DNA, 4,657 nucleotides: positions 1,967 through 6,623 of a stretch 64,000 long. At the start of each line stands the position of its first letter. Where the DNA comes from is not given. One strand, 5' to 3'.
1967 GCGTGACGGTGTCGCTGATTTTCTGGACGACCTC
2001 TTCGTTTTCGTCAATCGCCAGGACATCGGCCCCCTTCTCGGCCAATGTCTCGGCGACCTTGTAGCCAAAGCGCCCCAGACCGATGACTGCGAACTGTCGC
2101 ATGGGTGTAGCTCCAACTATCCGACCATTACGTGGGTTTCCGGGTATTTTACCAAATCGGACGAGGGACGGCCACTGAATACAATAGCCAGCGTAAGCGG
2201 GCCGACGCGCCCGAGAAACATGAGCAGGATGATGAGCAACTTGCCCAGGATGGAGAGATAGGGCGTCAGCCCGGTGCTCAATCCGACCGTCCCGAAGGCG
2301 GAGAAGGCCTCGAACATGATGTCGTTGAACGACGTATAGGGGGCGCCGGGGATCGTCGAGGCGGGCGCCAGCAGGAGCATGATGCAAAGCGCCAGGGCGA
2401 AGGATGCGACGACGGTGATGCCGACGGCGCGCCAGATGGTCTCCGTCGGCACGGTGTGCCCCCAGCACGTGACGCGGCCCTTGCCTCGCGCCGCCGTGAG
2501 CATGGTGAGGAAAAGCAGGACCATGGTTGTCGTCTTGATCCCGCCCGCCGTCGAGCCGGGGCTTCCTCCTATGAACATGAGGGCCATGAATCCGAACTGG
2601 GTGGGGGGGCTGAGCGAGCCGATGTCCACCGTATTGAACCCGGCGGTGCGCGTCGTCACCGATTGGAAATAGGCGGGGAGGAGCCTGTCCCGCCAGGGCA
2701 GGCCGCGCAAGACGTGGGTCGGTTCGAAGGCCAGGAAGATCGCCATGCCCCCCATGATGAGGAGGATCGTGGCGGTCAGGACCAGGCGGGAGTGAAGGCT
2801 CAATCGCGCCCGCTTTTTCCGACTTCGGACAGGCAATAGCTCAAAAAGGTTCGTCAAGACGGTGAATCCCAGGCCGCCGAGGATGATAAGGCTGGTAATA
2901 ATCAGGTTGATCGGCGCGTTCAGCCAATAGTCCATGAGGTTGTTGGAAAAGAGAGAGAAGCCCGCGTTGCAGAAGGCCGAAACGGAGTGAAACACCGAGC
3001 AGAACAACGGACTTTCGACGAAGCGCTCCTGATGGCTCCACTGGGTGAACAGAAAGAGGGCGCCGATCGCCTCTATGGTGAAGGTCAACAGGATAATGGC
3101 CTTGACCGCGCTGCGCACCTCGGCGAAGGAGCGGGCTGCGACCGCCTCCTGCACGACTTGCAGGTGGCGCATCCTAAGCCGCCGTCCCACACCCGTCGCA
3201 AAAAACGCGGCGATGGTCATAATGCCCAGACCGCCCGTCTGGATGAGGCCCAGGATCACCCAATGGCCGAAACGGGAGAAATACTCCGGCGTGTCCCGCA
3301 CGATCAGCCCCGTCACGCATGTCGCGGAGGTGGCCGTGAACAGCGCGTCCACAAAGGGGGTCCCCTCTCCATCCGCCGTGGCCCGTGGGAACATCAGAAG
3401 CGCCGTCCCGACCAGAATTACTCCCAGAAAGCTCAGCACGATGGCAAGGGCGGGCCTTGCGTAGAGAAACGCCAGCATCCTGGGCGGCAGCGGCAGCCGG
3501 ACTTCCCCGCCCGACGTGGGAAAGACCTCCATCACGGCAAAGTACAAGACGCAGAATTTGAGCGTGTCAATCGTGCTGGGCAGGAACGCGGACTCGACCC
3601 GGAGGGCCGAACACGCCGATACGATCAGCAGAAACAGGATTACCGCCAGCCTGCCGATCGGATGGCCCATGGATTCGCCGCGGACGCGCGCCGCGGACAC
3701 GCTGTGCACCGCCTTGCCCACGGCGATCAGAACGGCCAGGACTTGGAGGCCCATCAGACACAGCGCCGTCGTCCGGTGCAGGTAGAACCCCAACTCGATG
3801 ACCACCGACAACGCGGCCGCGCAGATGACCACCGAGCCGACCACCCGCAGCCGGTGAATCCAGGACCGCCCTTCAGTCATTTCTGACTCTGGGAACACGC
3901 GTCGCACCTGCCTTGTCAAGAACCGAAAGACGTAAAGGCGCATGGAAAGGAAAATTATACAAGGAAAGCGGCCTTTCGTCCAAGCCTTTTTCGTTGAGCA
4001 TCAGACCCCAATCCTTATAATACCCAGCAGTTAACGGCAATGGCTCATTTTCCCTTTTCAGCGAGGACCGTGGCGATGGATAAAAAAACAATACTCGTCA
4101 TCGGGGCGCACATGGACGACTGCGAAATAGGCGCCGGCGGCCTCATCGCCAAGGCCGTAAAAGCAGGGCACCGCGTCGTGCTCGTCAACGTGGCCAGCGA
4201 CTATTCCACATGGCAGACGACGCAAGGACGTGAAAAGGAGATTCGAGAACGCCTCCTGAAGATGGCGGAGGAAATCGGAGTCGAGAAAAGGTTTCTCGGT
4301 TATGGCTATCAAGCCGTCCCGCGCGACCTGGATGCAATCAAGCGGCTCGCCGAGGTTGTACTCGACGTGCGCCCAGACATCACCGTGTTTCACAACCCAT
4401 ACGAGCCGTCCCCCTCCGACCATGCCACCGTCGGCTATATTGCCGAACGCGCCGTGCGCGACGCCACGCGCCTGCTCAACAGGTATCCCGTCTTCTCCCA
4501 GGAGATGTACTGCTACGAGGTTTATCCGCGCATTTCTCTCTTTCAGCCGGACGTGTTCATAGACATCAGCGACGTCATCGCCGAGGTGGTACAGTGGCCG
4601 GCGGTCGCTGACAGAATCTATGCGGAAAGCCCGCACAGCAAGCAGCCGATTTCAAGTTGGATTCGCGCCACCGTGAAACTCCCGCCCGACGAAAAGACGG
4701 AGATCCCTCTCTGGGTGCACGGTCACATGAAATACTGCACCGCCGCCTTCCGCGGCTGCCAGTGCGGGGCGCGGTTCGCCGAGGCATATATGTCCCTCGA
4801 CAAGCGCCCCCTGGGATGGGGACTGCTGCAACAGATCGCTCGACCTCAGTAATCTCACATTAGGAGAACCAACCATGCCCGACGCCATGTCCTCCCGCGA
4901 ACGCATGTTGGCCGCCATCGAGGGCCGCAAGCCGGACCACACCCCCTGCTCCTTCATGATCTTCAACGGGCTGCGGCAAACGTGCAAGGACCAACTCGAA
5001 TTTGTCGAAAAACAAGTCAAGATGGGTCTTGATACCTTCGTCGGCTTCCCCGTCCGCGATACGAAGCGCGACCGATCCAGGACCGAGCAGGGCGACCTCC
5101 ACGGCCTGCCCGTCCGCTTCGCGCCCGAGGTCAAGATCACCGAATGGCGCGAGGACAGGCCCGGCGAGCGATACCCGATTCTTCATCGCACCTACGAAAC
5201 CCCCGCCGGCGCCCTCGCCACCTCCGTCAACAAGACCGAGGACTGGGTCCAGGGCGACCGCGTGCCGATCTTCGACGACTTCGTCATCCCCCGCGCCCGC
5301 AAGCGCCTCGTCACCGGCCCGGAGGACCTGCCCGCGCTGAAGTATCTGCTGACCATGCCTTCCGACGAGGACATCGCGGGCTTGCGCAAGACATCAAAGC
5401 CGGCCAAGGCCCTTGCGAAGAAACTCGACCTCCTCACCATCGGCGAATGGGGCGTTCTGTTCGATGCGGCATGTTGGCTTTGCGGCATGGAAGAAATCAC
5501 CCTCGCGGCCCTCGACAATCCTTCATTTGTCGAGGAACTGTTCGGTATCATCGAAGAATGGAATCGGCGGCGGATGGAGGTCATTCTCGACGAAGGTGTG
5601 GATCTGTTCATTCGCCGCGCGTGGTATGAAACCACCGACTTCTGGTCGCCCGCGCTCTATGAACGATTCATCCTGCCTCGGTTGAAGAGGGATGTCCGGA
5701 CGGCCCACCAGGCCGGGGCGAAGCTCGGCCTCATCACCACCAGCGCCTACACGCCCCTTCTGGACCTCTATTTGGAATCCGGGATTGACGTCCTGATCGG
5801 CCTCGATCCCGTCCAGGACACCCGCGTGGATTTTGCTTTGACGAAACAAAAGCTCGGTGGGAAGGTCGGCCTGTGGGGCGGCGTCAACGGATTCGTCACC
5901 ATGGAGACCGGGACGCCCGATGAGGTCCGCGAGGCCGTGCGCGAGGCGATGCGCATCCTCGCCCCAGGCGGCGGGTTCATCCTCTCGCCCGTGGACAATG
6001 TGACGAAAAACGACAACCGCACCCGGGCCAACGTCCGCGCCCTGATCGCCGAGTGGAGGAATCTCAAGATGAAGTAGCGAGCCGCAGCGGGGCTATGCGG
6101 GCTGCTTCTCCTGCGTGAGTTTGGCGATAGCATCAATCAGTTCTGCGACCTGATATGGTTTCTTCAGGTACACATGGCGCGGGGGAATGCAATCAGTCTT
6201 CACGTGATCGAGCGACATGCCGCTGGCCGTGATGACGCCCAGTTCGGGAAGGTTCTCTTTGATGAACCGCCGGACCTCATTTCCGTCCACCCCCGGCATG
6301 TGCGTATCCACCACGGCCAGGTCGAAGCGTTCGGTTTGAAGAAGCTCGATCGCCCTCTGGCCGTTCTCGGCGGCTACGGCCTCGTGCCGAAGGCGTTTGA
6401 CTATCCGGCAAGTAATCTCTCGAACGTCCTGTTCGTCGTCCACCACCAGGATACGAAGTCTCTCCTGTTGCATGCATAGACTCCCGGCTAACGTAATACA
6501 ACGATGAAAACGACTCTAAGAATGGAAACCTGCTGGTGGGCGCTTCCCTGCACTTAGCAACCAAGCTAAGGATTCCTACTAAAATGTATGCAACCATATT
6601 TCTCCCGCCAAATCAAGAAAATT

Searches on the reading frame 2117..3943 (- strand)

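Call 52: search_protein_families(library=pfam, proteins=[window:2117-3943:-], max_evalue=0.00001)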
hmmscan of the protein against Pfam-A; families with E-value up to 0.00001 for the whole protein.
window:2117-3943:- (608 aa): 1 family
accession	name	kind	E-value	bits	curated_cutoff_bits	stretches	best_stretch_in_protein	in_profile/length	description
PF02386.22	TrkH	-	2.1e-67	228.1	27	1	180-598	51-500/502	Cation transport protein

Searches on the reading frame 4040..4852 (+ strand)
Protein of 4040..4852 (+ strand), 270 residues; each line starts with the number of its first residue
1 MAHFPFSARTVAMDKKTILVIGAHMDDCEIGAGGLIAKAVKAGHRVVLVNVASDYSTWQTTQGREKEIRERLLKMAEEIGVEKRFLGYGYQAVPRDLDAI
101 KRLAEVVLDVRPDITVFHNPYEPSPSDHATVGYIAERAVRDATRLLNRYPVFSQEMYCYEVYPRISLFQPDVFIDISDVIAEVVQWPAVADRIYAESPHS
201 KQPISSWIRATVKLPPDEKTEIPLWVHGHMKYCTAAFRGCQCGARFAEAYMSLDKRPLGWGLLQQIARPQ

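Call 52: search_protein_families(library=pfam, proteins=[window:4040-4852:+], max_evalue=0.00001)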
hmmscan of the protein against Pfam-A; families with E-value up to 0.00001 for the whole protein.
window:4040-4852:+ (270 aa): 1 family
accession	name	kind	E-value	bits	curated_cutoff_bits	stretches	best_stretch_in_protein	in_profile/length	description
PF02585.22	PIG-L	-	3.7e-16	60.2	28.2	1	19-138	1-128/129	GlcNAc-PI de-N-acetylase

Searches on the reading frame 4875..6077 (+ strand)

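Call 52: search_protein_families(library=pfam, proteins=[window:4875-6077:+], max_evalue=0.00001)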
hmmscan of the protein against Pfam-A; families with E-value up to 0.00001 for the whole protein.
window:4875-6077:+ (400 aa): 1 family
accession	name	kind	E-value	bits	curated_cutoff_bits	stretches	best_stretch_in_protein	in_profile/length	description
PF01208.23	URO-D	-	1e-17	64.6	23.9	1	160-372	109-323/346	Uroporphyrinogen decarboxylase (URO-D)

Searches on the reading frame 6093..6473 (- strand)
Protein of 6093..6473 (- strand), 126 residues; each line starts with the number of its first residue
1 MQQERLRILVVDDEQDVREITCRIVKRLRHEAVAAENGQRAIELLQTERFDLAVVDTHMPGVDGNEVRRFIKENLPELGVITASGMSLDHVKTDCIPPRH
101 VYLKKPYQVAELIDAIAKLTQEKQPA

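Call 52: search_protein_families(library=pfam, proteins=[window:6093-6473:-], max_evalue=0.00001)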
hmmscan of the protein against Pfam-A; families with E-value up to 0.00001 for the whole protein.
window:6093-6473:- (126 aa): 1 family
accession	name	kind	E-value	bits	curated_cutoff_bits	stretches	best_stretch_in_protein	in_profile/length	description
PF00072.30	Response_reg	-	9.4e-18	64.9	30.2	1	8-116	1-110/111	Response regulator receiver domain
